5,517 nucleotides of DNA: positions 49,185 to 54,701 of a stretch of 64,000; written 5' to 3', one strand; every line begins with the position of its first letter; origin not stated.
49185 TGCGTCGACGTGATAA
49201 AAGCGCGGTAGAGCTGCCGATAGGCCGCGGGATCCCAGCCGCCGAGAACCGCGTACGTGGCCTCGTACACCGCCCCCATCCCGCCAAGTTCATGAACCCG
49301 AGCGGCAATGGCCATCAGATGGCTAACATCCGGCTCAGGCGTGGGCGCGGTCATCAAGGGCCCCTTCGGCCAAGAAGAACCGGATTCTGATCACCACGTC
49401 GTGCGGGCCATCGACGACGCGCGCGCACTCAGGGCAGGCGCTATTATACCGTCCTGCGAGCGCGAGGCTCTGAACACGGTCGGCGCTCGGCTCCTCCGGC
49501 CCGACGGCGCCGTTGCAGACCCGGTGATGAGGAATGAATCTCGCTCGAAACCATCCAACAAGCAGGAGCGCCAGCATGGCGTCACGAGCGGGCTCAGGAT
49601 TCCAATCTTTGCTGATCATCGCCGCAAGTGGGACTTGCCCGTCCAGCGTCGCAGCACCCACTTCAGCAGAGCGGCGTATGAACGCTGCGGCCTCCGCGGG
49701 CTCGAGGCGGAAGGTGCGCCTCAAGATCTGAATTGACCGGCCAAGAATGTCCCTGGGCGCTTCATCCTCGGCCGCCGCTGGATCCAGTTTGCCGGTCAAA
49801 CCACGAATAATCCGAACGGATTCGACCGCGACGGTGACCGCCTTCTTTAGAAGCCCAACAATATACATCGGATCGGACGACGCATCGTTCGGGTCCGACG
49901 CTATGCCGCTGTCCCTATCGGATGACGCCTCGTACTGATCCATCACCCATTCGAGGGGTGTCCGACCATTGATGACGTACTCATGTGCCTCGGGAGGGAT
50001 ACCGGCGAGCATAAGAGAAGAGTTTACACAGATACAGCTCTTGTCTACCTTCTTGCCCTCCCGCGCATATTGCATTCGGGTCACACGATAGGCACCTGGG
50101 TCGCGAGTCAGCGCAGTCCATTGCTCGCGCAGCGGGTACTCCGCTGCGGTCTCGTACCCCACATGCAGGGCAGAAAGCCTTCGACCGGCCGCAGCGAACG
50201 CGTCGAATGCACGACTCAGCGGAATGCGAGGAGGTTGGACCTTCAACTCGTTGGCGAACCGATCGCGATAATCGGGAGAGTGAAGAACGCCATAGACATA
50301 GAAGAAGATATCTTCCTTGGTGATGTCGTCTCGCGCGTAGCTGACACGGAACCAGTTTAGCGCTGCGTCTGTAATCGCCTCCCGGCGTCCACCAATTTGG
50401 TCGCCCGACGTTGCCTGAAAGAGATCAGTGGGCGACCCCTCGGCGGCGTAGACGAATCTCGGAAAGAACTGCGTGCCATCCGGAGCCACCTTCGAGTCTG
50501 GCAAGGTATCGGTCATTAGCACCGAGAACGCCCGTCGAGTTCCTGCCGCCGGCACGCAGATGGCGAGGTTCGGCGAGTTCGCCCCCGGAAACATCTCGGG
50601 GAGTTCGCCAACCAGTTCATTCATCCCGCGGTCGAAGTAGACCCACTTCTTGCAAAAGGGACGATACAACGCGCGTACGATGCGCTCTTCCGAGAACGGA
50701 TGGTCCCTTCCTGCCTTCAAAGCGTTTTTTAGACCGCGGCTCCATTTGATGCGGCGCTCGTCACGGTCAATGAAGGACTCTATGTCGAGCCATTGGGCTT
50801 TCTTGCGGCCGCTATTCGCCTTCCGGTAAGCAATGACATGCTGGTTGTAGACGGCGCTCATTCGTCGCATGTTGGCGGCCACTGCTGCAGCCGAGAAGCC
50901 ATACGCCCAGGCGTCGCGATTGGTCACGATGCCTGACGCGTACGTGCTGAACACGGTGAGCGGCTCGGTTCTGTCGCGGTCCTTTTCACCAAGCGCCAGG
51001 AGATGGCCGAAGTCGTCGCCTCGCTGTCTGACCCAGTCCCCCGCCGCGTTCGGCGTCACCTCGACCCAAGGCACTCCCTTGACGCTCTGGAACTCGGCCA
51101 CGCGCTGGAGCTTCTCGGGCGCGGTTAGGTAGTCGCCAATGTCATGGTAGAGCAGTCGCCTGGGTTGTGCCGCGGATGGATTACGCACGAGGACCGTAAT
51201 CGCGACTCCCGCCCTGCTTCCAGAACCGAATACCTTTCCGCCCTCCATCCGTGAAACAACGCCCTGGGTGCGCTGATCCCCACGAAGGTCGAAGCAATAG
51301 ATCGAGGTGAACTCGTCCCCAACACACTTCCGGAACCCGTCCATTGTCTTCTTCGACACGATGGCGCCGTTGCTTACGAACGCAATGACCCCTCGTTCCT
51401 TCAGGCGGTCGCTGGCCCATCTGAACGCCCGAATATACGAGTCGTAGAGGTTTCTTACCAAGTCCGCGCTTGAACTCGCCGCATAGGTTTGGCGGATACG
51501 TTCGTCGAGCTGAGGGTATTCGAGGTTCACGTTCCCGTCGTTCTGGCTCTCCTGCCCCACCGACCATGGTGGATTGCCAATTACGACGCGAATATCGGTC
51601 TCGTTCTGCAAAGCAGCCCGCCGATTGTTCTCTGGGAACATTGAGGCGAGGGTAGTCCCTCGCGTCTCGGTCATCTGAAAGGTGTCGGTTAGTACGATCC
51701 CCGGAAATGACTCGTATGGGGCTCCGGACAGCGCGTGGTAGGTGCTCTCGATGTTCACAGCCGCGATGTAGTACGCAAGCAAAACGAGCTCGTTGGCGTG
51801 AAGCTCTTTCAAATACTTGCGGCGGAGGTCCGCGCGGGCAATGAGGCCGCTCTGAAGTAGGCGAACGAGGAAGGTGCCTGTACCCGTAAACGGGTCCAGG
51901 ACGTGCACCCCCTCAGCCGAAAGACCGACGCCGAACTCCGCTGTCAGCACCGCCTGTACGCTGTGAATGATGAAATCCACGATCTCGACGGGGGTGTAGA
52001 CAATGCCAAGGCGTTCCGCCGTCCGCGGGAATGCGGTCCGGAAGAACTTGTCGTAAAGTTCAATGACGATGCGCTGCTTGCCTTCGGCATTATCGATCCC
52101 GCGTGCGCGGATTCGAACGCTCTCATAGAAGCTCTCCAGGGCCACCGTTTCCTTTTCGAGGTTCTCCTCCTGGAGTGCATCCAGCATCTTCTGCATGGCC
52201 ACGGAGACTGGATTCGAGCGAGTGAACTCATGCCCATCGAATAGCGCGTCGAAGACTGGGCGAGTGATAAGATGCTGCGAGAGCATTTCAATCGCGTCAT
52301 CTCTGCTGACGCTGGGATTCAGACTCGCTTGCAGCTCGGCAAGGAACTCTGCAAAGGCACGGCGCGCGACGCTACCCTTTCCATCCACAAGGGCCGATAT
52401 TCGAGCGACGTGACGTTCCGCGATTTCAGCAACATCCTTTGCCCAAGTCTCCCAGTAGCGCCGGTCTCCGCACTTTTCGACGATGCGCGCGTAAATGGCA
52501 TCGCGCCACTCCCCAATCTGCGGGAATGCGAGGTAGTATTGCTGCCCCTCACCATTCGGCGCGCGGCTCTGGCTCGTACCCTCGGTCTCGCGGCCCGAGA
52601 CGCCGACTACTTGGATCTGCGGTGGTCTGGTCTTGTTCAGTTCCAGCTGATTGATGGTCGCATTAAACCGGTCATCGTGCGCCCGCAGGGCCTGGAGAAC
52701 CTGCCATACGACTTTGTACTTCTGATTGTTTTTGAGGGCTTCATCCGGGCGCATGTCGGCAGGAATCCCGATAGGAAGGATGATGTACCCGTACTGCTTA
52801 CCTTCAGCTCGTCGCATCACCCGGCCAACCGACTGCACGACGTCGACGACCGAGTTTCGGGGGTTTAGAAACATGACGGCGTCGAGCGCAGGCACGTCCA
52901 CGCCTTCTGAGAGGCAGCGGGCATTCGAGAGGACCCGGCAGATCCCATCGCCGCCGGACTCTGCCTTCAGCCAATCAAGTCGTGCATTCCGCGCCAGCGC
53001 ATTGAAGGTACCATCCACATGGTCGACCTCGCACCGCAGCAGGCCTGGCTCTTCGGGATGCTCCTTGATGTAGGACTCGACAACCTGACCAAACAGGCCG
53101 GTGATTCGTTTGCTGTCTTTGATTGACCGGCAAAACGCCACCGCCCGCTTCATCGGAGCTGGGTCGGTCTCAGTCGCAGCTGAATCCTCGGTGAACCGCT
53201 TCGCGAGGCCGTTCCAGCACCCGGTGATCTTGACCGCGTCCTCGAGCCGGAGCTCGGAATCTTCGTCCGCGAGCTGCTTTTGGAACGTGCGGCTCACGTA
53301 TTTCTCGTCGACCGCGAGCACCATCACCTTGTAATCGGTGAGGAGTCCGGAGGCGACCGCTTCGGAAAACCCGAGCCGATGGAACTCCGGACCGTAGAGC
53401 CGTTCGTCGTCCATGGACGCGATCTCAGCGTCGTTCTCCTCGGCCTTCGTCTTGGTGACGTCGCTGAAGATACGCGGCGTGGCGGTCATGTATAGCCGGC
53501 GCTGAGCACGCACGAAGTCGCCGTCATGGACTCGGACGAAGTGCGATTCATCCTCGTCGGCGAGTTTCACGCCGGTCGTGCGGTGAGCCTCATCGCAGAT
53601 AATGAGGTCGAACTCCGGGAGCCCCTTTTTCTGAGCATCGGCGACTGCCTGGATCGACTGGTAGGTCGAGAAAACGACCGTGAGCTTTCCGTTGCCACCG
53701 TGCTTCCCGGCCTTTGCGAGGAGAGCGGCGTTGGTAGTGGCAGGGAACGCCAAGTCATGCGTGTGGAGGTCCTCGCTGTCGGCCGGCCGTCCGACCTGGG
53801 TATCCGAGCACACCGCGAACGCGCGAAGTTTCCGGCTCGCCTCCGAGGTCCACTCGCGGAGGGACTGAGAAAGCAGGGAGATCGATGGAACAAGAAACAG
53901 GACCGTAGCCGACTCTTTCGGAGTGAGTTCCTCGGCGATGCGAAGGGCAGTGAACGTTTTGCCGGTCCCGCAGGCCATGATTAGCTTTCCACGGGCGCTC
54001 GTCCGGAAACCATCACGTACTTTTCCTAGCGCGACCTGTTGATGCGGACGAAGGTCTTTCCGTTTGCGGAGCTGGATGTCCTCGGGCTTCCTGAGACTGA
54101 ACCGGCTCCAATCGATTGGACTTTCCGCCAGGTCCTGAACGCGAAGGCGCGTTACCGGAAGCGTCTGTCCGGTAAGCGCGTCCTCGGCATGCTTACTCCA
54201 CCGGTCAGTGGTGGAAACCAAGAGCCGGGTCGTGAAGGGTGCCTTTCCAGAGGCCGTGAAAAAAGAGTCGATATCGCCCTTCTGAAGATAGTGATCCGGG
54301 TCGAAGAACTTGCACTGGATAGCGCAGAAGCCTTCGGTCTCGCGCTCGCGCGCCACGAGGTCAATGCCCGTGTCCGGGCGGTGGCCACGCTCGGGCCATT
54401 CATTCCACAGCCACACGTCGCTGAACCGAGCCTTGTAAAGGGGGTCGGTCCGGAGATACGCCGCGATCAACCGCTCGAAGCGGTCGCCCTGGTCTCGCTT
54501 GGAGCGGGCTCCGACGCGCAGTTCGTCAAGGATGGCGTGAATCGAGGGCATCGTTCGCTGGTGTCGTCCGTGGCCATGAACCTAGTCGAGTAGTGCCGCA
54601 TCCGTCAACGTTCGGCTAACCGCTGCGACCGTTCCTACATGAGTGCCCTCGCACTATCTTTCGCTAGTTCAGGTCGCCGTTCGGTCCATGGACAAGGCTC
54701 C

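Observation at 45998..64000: High-GC defense-island-like region with several distinct candidate immune modules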

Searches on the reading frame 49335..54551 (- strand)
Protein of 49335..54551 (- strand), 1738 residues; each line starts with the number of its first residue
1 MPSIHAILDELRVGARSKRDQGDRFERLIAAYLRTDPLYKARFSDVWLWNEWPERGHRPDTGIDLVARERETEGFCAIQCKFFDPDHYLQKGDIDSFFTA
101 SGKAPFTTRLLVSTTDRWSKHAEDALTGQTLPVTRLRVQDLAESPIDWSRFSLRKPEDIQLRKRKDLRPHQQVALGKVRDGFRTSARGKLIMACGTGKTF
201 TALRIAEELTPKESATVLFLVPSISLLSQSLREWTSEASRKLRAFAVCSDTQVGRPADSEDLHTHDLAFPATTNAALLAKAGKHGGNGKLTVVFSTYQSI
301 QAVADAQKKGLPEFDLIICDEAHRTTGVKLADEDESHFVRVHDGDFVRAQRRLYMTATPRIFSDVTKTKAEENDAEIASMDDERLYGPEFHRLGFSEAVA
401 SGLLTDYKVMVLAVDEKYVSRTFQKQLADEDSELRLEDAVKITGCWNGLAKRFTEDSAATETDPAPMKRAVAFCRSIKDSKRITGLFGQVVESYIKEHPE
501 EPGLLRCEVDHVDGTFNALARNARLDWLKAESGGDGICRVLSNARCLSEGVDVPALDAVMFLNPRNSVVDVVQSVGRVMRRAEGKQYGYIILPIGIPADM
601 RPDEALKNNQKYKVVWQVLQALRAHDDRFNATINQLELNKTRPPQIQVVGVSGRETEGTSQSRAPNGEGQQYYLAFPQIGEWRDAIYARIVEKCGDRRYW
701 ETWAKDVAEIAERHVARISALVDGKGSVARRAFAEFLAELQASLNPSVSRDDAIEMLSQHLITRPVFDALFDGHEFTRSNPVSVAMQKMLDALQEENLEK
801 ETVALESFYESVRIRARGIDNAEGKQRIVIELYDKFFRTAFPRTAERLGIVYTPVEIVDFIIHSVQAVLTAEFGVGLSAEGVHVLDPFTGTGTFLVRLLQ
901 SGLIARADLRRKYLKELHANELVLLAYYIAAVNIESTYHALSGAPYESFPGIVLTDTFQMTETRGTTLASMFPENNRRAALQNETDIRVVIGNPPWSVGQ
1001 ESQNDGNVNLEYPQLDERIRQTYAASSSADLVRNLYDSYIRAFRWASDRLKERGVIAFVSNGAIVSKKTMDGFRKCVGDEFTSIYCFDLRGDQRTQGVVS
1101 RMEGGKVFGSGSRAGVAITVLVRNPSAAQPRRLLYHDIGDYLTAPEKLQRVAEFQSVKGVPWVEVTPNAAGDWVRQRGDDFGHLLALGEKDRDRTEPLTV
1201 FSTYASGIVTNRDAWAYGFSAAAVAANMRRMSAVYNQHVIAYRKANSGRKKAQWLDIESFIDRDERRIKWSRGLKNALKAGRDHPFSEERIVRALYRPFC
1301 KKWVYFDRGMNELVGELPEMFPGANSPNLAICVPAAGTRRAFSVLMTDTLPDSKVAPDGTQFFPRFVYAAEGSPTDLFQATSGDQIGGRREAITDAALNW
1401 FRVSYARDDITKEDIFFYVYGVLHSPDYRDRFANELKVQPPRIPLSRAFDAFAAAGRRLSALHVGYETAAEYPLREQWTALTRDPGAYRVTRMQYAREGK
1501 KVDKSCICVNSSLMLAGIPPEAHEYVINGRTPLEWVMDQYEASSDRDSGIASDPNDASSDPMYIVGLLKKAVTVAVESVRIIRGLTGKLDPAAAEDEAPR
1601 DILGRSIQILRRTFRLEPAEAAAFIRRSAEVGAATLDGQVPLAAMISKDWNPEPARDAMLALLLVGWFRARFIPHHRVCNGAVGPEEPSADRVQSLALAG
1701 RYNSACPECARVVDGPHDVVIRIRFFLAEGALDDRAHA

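Call 6: search_protein_families(library=pfam, proteins=[window:49335-54551:-], max_evalue=0.01)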
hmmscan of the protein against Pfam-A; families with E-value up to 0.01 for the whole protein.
window:49335-54551:- (1738 aa): 8 families
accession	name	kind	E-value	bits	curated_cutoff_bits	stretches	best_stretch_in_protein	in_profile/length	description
PF18135.7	Type_ISP_C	-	2e-97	326.8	25.9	1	1200-1566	2-341/342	Type ISP C-terminal specificity domain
PF22240.1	ISP_coupler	-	2.3e-50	170.7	27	1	699-824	1-126/126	Type ISP restriction-modification enzyme, coupler domain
PF13156.12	Mrr_cat_2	-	5.1e-50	169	22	1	34-156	1-125/127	Restriction endonuclease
PF04851.21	ResIII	-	3.1e-25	89.4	22.5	1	165-360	2-163/164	Type III restriction enzyme, res subunit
PF00270.35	DEAD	-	1.9e-08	34.6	26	1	169-360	2-161/167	DEAD/DEAH box helicase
PF00271.37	Helicase_C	-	1.1e-07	32.5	23.5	1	468-581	16-109/110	Helicase conserved C-terminal domain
PF02384.22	N6_Mtase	-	2.8e-06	27.3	20.4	1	830-1006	7-146/311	N-6 DNA Methylase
PF09848.15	SLFN-g3_helicase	-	0.0034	17.1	24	0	194-327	10-93/354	Schlafen group 3, DNA/RNA helicase domain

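Call 7: search_protein_families(library=padloc, proteins=[window:49335-54551:-], max_evalue=0.01)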
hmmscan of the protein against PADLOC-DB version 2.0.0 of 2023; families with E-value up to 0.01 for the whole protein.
window:49335-54551:- (1738 aa): 21 families
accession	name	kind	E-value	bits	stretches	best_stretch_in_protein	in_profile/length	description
PDLC03597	REase_MTase_IIG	-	0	2132.4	1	2-1590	3-1639/1646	Type IIG restriction enzyme-methyltransferase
PDLC03051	REase_MTase_I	-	0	1405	1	16-1585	28-1584/1591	Type I restriction enzyme-methyltransferase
PDLC03621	REase_MTase_IIG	-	3e-129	430.7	1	716-1556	171-976/1024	Type IIG restriction enzyme-methyltransferase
PDLC03610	REase_MTase_IIG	-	1.5e-37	127.2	2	1033-1535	560-1034/1096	Type IIG restriction enzyme-methyltransferase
PDLC03631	REase_MTase_IIG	-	2.5e-33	113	1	825-1539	286-986/1086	Type IIG restriction enzyme-methyltransferase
PDLC02707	PbeA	-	1.2e-25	88.2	2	158-414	244-457/672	PbeA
PDLC04134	mad2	-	2.1e-24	84.2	1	731-1141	139-462/492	mads_2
PDLC02704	PbeA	-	1.3e-19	68.2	2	153-414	247-462/682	PbeA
PDLC02706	PbeA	-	1.9e-13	47.9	2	185-408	285-472/722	PbeA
PDLC02703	PbeA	-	1.2e-06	25.5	1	165-250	245-327/626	PbeA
PDLC02705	PbeA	-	2.4e-06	24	1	534-593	573-636/691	PbeA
PDLC01763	Cas3b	-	1.1e-05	22.4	1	189-233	267-312/762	-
PDLC03049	REase_I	-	1.7e-05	21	1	168-230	169-233/807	Type I restriction enzyme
PDLC03658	mREase_IV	-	3.3e-05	19.8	1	546-595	510-559/953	Type IV methyl-directed restriction enzyme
PDLC03659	mREase_IV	-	8e-05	18.7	1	535-590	507-562/945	Type IV methyl-directed restriction enzyme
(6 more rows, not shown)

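Call 112: search_solved_structures(query=window:49335-54551:-, max_evalue=1e-10)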
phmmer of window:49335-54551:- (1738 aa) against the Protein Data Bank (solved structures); distinct sequences matched with E-value up to 1e-10: 3.
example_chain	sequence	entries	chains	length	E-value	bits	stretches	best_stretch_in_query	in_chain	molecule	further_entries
5ffj_A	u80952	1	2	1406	0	1248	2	155-1372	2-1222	Endonuclease and methylase LlaGI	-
4xqk_A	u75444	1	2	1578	0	1235.2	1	17-1583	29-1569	LlaBIII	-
7lo5_A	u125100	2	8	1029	1.8e-148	499.3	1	736-1584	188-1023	Site-specific DNA-methyltransferase (adenine-specific)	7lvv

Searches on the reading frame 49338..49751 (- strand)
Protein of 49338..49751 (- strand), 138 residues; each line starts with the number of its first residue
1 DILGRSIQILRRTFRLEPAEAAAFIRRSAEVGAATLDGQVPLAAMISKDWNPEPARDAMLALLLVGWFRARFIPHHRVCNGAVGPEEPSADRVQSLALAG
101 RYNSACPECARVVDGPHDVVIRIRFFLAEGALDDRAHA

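Call 115: find_related_loci(query=A9, collection=viral_contigs, flank=8000)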
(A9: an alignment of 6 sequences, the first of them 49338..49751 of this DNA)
Query A9 (138 aa) in viral_contigs; peptide patterns used: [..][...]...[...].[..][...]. (x = any residue, [..] = any of these).
1 stretches matched a pattern, but none encodes a relative of the query by tblastn (E <= 1e-3).

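Call 125: search_dna_similar(query=window:49338-49751:-, collection=plasmids, mode=protein, max_evalue=0.001, max_rows=15)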
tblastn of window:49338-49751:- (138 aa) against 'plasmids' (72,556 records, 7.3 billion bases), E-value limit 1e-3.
No match.
